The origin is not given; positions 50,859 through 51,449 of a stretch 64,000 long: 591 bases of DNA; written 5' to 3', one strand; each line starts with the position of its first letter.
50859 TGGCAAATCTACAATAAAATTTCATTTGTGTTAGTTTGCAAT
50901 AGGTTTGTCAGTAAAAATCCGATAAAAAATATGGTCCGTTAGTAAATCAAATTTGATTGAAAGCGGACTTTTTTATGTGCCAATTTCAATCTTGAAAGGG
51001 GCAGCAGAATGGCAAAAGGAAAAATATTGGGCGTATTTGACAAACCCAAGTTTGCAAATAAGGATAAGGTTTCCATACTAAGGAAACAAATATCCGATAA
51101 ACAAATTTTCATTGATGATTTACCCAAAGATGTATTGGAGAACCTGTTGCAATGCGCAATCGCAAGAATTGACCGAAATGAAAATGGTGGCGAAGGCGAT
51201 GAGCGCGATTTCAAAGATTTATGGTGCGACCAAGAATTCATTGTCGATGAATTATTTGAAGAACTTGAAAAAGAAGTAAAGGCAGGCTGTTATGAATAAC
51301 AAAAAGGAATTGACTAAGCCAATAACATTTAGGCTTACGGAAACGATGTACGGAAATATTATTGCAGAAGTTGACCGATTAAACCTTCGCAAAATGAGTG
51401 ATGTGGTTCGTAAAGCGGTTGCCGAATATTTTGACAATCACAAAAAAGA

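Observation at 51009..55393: Leading-region-like block next to the putative oriT, with uncharacterised small ORFs as candidate anti-defence or establishment genes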

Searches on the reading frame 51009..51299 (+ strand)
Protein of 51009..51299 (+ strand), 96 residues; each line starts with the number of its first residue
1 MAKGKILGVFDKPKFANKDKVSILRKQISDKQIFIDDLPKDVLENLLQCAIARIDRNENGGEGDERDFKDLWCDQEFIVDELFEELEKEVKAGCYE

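Call 3: search_protein_families(library=pfam, proteins=[window:51009-51299:+], max_evalue=0.01)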
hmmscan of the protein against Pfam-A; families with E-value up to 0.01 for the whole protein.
window:51009-51299:+ (96 aa): 0 families

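Call 16: find_encoding_contigs(protein=window:51009-51299:+, flank=10000, max_places=10)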
Protein window:51009-51299:+ (96 aa): no gene with exactly this product is on record in the collection.

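Call 24: search_protein_families(library=phrogs, proteins=[window:51009-51299:+], max_evalue=1)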
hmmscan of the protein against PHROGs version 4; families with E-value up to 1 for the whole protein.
window:51009-51299:+ (96 aa): 0 families

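Call 25: search_protein_families(library=ncbifam, proteins=[window:51009-51299:+], max_evalue=1)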
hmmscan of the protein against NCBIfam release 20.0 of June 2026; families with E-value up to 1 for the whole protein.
window:51009-51299:+ (96 aa): 1 family
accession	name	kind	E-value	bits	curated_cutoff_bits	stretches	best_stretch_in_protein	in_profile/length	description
NF041353.1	XopO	subfamily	0.013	15.6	300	1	19-58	150-189/218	XopO/AvrRps4 family type III secretion system effector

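Call 37: find_homologous_proteins(query=window:51009-51299:+, max_evalue=0.01)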
Query window:51009-51299:+ (96 aa): 4 proteins with E <= 0.01 among 4 candidates.
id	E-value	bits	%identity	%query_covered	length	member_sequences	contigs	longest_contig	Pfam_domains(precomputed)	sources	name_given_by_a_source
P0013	5.7e-56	205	99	100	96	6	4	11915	-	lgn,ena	-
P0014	5.1e-37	144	72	99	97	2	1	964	-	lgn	-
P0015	9.0e-37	143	86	82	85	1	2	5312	-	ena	-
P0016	7.9e-36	140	70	97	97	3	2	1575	-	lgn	-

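Call 38: find_encoding_contigs(protein=P0013, flank=10000, max_places=6)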
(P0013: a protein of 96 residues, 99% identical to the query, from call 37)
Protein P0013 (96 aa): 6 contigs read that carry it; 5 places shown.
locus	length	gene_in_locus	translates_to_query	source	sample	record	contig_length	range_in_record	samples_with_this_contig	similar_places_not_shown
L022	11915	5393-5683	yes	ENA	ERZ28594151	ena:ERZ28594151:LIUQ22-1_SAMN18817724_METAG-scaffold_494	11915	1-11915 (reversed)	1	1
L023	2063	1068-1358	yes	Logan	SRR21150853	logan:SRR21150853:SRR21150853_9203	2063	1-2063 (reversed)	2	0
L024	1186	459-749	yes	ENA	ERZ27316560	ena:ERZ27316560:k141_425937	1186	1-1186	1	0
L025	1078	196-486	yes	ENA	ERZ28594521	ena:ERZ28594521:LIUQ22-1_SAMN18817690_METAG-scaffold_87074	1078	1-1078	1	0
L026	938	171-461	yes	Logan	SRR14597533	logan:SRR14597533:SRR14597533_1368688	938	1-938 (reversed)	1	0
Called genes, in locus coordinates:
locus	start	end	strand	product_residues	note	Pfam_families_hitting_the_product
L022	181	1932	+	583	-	PF00664:ABC_membrane, PF02463:SMC_N (weak), PF00005:ABC_tran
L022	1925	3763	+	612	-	PF00664:ABC_membrane, PF00005:ABC_tran, PF02463:SMC_N (faint)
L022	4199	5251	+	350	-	-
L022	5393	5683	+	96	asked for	-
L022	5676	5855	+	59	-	-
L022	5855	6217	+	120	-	PF13730:HTH_36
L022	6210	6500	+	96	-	-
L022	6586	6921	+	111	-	PF00436:SSB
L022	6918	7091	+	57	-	-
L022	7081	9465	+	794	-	PF08401:ArdcN, PF18818:MPTase-PolyVal, PF22763:NrS1-1_pol-like_HBD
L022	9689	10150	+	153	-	-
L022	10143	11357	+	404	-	PF18555:MobL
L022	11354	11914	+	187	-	?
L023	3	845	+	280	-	?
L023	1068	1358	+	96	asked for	-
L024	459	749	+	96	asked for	-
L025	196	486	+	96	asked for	-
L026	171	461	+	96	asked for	-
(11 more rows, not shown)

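Call 39: find_encoding_contigs(protein=P0015, flank=10000, max_places=4)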
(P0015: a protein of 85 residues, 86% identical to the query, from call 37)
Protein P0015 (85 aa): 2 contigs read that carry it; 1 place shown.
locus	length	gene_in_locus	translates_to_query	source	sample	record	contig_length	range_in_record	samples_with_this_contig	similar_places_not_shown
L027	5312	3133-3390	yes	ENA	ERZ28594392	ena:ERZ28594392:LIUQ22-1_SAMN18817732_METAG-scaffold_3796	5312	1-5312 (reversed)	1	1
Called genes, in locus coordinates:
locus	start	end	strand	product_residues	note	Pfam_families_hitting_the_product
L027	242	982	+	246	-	-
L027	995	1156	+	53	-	-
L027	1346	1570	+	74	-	-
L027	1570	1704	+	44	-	-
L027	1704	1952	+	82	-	-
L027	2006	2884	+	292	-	-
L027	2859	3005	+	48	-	-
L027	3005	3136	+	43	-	-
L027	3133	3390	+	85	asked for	-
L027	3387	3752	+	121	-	-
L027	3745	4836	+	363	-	-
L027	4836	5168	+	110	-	-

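Call 40: find_encoding_contigs(protein=P0016, flank=10000, max_places=4)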
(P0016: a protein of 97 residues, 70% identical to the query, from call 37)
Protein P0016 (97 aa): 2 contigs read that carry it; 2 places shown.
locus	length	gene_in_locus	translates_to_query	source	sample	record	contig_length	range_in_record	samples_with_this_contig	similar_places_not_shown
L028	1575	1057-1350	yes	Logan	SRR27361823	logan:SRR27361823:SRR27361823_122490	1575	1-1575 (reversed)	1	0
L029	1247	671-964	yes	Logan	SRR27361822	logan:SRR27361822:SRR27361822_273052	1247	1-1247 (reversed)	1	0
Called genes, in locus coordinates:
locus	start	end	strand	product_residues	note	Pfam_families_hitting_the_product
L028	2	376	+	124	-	?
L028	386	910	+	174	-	PF10881:DUF2726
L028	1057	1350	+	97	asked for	-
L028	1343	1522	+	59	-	-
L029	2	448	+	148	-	?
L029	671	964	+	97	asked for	-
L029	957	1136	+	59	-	-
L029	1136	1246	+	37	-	?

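Call 42: search_protein_families(library=phrogs, proteins=[L027:242-982:+, L027:1346-1570:+, L027:1704-1952:+, L027:2006-2884:+, L027:2859-3005:+, L027:3133-3390:+, L027:3387-3752:+, L027:3745-4836:+, L027:4836-5168:+, L022:4199-5251:+], max_evalue=0.01)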
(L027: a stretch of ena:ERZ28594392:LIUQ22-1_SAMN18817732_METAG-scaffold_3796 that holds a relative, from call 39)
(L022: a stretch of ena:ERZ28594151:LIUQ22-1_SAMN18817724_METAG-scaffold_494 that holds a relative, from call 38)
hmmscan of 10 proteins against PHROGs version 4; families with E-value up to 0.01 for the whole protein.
L027:242-982:+ (246 aa): 0 families

L027:1346-1570:+ (74 aa): 0 families

L027:1704-1952:+ (82 aa): 0 families

L027:2006-2884:+ (292 aa): 0 families

L027:2859-3005:+ (48 aa): 0 families

L027:3133-3390:+ (85 aa): 0 families

L027:3387-3752:+ (121 aa): 0 families

L027:3745-4836:+ (363 aa): 2 families
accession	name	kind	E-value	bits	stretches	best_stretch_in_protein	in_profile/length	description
phrog_4785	-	unknown function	0.00013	23.4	1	259-306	40-86/94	-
phrog_26748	-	unknown function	0.0017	19.1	0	283-298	23-38/54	-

L027:4836-5168:+ (110 aa): 0 families

L022:4199-5251:+ (350 aa): 0 families

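Call 49: predict_structure(alignment_id=A4)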
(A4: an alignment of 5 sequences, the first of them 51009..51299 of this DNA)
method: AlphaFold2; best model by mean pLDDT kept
length: 96 residues; sequences in the alignment: 5
mean_pLDDT: 50.4   pTM: 0.35
mean pLDDT of the five models: 50.4, 50.1, 49.9, 47.6, 36.5
residues with pLDDT >= 90: 0; 70-90: 0; 50-70: 53; < 50: 43
segments of 3 or more residues with pLDDT < 50: 1-15, 55-71, 73-77, 91-96
pLDDT, mean of each block of 10 residues (from residue 1): 33 49 63 59 58 47 43 50 58 37
secondary structure, 60 per line:
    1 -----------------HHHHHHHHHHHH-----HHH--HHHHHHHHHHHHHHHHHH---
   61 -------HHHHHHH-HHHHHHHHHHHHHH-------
elements in order: H18-29 H40-57 H68-74 H76-89

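Call 50: search_protein_representatives(alignment_id=A4)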
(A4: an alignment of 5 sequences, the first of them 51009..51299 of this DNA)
Query: 5 sequences, 96 profile positions. Proteins with E-value up to 0.001 (for the whole library): 31; up to 1e-10: 11; up to 1e-30: 1. The best 31 are listed.
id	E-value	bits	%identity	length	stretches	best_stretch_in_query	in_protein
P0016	1.2e-50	185.7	-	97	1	1-96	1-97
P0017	7.3e-28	112.7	-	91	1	8-96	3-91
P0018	8.5e-24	99.6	-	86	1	14-96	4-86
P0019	9.2e-24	99.5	-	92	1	8-95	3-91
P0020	7.0e-19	83.9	-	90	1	9-94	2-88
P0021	1.0e-15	73.8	-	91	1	8-96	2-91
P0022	1.3e-15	73.4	-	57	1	38-96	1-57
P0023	1.8e-15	73.0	-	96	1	19-88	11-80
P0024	2.2e-15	72.7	-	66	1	16-76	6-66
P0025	8.3e-13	64.4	-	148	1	15-96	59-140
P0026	2.0e-11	60.0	-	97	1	17-86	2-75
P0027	1.2e-10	57.5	-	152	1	19-90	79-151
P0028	4.9e-10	55.5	-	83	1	35-90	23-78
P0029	6.3e-10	55.2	-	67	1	38-96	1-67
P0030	8.3e-09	51.6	-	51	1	47-96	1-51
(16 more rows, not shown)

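Call 52: search_protein_families(library=pfam, alignment_id=A5, max_evalue=0.1)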
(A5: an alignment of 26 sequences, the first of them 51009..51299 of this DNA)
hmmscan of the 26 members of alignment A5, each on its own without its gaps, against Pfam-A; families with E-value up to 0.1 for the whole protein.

A. member 1, window:51009-51299:+ (96 aa): 0 families

B. families by the number of members that match (of 26 scanned): 11 families
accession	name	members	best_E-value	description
PF13113.11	DUF3970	3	6.8e-05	Protein of unknown function (DUF3970)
PF21667.2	Nop5_N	1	0.0062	Nop5, N-terminal domain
PF19231.4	DUF5884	1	0.0078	Family of unknown function (DUF5884)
PF16707.10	CagS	1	0.011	Cag pathogenicity island protein S of Helicobacter pylori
PF23052.1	KH_N4BP1_2nd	1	0.03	N4BP1, second type I KH-domain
PF04576.20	Zein-binding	1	0.034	Zein-binding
PF18821.6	LPD7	1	0.038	Large polyvalent protein-associated domain 7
PF17618.7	SL4P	1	0.048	Uncharacterized Strongylid L4 protein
PF23151.1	NuiA_2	1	0.05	NuiA-like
PF15003.11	HAUS2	1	0.083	HAUS augmin-like complex subunit 2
PF19073.5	DUF5769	1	0.093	Family of unknown function (DUF5769)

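Call 53: search_solved_structures(query=A5, max_evalue=1)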
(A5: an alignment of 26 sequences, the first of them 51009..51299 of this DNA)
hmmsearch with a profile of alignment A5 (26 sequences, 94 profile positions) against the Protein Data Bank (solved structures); distinct sequences matched with E-value up to 1: 4.
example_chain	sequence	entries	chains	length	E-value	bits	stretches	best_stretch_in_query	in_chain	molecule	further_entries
9k1s_C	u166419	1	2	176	0.3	14.5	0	57-86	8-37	Isoform 4 of Gasdermin-B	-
7evp_C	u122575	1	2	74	0.41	14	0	35-78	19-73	Sliding clamp inhibitor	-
9s7t_B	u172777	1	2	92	0.72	13.2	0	13-48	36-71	DBS5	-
5tib_A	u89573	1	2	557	0.87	13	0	56-85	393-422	Sugar ABC transporter substrate-binding protein,Gasdermin-B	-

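Call 63: find_homologous_proteins(query=A5, max_evalue=0.001)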
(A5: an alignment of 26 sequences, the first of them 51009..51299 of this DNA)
Query A5 (26 sequences) (96 aa, profile of the alignment): 38 proteins with E <= 0.001 among 2051 candidates.
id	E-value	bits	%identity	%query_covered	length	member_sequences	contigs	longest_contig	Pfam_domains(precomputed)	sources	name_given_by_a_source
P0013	3.0e-32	128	99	100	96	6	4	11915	-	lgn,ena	-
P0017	6.3e-32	127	55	95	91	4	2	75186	-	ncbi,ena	-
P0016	8.4e-31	124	70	97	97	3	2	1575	-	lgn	-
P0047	1.1e-30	123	58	94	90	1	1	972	-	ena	-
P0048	1.2e-30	123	58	94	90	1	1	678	-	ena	-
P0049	1.6e-30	123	60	92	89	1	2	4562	-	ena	-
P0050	4.7e-30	121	53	94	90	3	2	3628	-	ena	-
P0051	1.0e-29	120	52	94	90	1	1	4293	-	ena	-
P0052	1.1e-29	120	55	90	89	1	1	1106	-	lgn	-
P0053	2.0e-29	119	52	94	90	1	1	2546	-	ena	-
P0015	1.0e-28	117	86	82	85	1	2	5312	-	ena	-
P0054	2.5e-28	116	54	94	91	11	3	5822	-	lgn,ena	-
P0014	9.9e-28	114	72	99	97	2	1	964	-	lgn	-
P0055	8.2e-27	111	53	94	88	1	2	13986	-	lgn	-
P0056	9.2e-27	111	53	94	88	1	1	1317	-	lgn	-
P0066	6.9e-20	89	52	50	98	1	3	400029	-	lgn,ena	-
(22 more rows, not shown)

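Call 65: find_encoding_contigs(protein=P0017, flank=8000, max_places=2)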
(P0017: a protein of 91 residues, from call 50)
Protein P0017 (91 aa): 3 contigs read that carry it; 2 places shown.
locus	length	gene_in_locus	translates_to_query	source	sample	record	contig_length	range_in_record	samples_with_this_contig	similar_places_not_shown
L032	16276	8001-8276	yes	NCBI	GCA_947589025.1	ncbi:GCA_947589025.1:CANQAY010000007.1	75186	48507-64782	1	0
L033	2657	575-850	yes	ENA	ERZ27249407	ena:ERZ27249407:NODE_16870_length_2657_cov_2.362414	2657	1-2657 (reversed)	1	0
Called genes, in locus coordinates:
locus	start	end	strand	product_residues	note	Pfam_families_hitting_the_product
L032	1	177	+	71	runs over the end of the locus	-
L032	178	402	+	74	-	-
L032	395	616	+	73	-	-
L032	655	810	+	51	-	-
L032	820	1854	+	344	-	-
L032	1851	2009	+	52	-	-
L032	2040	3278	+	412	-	-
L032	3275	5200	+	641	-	PF19789:DUF6273 (weak)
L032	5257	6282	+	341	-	-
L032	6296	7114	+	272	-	PF05707:Zot (weak)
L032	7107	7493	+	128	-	-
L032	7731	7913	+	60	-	PF12844:HTH_19 (weak), PF01381:HTH_3 (weak)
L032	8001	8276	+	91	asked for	-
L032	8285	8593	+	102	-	-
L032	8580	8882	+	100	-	-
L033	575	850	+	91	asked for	-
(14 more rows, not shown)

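Call 66: find_encoding_contigs(protein=P0066, flank=8000, max_places=2)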
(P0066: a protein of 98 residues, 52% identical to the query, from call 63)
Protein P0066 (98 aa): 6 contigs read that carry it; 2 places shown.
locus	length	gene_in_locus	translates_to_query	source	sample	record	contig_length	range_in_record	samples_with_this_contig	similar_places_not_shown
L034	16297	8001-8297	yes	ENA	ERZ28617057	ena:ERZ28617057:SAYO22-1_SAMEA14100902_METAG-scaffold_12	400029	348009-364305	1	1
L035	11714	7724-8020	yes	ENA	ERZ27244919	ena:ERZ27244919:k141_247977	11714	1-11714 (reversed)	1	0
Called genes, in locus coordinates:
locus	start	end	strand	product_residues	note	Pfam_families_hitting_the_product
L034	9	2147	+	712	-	PF00350:Dynamin_N (faint), PF01926:MMR_HSR1, PF02421:FeoB_N, PF09439:SRPRB (faint), PF07670:Gate, PF07664:FeoB_C, PF07670:Gate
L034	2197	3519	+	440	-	PF00009:GTP_EFTU (weak), PF01926:MMR_HSR1, PF02421:FeoB_N, PF00009:GTP_EFTU, PF01926:MMR_HSR1, PF02421:FeoB_N, PF04548:AIG1, PF14714:KH_dom-like, +6 more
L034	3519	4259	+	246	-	PF02660:G3P_acyltransf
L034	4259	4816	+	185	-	PF10688:Imp-YgjV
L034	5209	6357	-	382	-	PF14657:Arm-DNA-bind_4 (weak), PF13102:Phage_int_SAM_5, PF14659:Phage_int_SAM_3, PF00589:Phage_integrase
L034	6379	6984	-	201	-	PF01381:HTH_3, PF12844:HTH_19, PF13443:HTH_26 (weak), PF13560:HTH_31 (weak), PF00717:Peptidase_S24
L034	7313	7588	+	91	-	-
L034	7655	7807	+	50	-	-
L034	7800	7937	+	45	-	-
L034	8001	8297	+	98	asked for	-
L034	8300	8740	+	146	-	-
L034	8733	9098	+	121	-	-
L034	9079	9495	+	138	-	PF01381:HTH_3, PF12844:HTH_19 (weak), PF13443:HTH_26 (weak)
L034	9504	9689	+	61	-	-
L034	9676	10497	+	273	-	PF19808:DUF6291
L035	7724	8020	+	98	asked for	-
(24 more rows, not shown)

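Call 72: predict_structure(alignment_id=A7)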
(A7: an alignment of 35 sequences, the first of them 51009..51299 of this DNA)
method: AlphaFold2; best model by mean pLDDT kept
length: 96 residues; sequences in the alignment: 35
mean_pLDDT: 85.1   pTM: 0.70
mean pLDDT of the five models: 85.1, 81.0, 75.6, 74.8, 68.2
residues with pLDDT >= 90: 62; 70-90: 19; 50-70: 5; < 50: 10
segments of 3 or more residues with pLDDT < 50: 1-8
pLDDT, mean of each block of 10 residues (from residue 1): 43 80 96 94 93 91 83 93 95 83
secondary structure, 60 per line:
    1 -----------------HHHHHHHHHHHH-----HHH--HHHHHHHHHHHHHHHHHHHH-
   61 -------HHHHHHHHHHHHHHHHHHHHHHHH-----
elements in order: H18-29 H40-59 H68-91

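Call 75: fold_search(model_id=the predicted structure, library=pdb)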
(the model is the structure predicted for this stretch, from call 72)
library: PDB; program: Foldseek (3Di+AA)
matches with E <= 10: 2; with E <= 0.001: 0
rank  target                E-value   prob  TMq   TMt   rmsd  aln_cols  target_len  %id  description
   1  5f99_A                6.9e+00  0.04  0.30  0.29  13.8        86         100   13  X-ray Structure of the MMTV-A Nucleosome Core Particle (released 2016-02-03)
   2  7n61_1D               8.9e+00  0.04  0.33  0.07  12.1       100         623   17  structure of C2 projections and MIPs (released 2022-05-18)

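Call 76: fold_search(model_id=the predicted structure, library=viral)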
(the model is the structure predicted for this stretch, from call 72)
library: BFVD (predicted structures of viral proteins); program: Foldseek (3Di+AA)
matches with E <= 10: 15; with E <= 0.001: 0
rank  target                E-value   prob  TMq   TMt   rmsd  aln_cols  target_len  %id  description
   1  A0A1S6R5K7            1.7e+00  0.23  0.41  0.31  13.6        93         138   14  RNA-dependent RNA polymerase (Fragment) [Varroa destructor virus 1]
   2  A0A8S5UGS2            1.8e+00  0.11  0.30  0.29  19.2        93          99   22  Uncharacterized protein [Myoviridae sp. ctshb19]
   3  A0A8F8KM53            2.0e+00  0.09  0.26  0.19  16.8        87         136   13  Histone H3 [Clandestinovirus]
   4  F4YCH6                3.2e+00  0.16  0.37  0.40  10.7        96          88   16  (no name in the UniProt tables at hand)
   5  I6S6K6                4.1e+00  0.08  0.31  0.36   8.1        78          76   17  Uncharacterized protein [Nonlabens phage P12024S]
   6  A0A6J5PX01            4.4e+00  0.08  0.35  0.33  10.1       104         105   16  Uncharacterized protein [uncultured Caudovirales phage]
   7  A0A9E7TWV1            5.7e+00  0.05  0.29  0.12  13.4        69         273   25  (no name in the UniProt tables at hand)
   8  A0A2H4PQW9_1          6.4e+00  0.08  0.31  0.05  12.2        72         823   19  Uncharacterized protein [Streptomyces phage Manuel]
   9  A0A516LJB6            6.9e+00  0.05  0.29  0.23  15.9        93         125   13  (no name in the UniProt tables at hand)
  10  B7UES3                6.9e+00  0.03  0.24  0.24  10.5        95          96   13  Protein Vpr [Simian immunodeficiency virus - olc]
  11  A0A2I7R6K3            7.3e+00  0.08  0.32  0.40   9.2        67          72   18  (no name in the UniProt tables at hand)
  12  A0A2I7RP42            7.8e+00  0.06  0.30  0.35  11.0        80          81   14  (no name in the UniProt tables at hand)
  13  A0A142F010            8.4e+00  0.04  0.22  0.20   7.4        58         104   22  (no name in the UniProt tables at hand)
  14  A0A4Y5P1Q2            8.9e+00  0.08  0.34  0.36   8.6        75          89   13  Uncharacterized protein [Pantoea phage vB_PagS_AAS21]
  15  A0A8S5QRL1            8.9e+00  0.05  0.27  0.19   9.2        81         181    5  Uncharacterized protein [Myoviridae sp. ctRTx89]

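Call 92: search_dna_similar(query=window:51009-51296:+, collection=phages, mode=protein, max_evalue=0.01, max_rows=10)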
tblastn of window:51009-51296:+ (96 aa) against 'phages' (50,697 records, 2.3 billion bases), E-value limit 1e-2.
No match.
